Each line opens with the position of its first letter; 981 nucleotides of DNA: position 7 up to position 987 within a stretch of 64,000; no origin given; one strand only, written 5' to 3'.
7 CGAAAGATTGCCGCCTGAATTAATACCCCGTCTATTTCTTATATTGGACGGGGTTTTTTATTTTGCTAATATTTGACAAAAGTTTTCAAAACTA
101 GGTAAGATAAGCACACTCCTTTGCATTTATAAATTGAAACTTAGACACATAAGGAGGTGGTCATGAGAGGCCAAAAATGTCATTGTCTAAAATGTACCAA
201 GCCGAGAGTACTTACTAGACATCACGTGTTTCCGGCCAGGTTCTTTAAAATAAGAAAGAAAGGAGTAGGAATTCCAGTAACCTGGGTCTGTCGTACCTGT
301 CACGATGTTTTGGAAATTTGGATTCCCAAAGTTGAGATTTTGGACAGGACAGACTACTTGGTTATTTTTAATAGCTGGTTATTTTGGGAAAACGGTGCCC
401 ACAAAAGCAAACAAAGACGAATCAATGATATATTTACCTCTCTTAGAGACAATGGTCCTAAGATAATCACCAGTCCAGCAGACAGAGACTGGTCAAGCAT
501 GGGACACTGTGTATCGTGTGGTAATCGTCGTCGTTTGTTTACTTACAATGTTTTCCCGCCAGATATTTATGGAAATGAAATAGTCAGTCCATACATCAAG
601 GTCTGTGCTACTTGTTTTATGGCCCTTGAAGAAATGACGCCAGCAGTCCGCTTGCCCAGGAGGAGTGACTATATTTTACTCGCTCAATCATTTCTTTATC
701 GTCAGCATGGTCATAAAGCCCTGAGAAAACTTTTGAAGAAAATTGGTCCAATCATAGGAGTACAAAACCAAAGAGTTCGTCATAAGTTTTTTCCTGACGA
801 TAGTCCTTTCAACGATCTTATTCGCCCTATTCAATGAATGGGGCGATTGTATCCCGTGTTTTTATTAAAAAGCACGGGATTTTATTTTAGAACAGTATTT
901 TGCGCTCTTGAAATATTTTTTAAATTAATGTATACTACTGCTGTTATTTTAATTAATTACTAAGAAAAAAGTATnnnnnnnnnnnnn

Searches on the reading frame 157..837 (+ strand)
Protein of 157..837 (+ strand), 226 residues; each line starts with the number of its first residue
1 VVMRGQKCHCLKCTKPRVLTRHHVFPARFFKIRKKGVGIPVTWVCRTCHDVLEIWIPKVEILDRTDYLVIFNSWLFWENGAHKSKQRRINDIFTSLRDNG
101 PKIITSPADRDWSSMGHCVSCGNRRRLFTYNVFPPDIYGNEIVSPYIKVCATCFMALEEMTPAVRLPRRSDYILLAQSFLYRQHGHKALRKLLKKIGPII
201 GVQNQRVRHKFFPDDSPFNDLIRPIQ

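Call 11: search_protein_families(library=pfam, proteins=[window:157-837:+], max_evalue=0.01)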
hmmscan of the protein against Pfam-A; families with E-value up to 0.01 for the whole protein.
window:157-837:+ (226 aa): 1 family
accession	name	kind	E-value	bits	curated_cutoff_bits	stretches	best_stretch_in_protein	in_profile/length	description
PF10621.14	FpoO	-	0.0092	16.7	25.2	0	113-160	58-104/110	F420H2 dehydrogenase subunit FpoO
